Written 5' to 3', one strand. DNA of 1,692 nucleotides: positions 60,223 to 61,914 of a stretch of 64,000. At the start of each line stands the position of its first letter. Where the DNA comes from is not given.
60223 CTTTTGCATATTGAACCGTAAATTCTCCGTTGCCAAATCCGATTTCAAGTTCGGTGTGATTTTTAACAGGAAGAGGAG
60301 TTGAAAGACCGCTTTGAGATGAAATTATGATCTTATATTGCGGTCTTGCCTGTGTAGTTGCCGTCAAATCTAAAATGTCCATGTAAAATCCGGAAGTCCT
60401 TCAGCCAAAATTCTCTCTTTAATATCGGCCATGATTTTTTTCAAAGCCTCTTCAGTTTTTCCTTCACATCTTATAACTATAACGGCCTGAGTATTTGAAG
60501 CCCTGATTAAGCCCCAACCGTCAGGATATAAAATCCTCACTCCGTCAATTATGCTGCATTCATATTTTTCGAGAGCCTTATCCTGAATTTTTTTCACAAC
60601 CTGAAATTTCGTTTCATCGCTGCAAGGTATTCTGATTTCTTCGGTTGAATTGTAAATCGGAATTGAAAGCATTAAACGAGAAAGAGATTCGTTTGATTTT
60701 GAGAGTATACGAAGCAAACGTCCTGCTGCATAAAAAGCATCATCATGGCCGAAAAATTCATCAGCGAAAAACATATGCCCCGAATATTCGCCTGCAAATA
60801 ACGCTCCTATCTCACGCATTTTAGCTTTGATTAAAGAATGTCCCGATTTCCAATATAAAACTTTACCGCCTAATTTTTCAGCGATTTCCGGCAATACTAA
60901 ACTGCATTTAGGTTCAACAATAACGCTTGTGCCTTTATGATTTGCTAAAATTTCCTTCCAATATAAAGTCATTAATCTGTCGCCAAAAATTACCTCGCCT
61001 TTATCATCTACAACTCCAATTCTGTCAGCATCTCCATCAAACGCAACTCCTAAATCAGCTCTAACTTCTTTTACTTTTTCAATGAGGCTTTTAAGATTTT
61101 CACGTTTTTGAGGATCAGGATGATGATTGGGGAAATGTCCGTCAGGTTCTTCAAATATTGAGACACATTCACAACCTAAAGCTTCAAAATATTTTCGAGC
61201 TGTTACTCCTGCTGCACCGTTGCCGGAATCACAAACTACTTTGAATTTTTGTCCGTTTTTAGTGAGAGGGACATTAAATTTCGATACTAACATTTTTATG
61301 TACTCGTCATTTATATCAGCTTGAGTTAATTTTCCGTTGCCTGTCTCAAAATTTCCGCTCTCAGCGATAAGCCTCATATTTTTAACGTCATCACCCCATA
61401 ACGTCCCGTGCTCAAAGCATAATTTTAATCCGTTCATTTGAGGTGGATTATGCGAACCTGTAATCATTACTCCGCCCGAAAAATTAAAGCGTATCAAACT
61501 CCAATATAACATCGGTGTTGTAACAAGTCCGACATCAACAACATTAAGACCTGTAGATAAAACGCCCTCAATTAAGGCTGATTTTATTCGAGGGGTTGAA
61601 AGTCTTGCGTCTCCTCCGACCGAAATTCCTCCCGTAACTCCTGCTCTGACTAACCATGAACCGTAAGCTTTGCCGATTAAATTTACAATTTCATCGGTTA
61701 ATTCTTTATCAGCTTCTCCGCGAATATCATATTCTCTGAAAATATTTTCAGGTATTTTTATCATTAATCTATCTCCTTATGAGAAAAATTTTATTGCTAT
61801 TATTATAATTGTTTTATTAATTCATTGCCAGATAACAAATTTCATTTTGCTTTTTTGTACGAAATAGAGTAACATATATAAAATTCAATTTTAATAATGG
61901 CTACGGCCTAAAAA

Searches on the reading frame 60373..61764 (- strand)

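Call 50: search_protein_families(library=pfam, proteins=[window:60373-61764:-], max_evalue=0.001)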
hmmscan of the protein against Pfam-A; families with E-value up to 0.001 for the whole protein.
window:60373-61764:- (464 aa): 4 families
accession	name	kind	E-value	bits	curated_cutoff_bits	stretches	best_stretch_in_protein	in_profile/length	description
PF02878.22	PGM_PMM_I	-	3.6e-33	114.6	22.5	1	7-128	2-124/138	Phosphoglucomutase/phosphomannomutase, alpha/beta/alpha domain I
PF02879.22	PGM_PMM_II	-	4.2e-30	104.8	29.3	1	153-256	1-103/103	Phosphoglucomutase/phosphomannomutase, alpha/beta/alpha domain II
PF02880.22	PGM_PMM_III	-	1.3e-21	77.3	20.7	1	261-365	2-108/115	Phosphoglucomutase/phosphomannomutase, alpha/beta/alpha domain III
PF00408.26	PGM_PMM_IV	-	9.4e-16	58.1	23.1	1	376-450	1-67/68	Phosphoglucomutase/phosphomannomutase, C-terminal domain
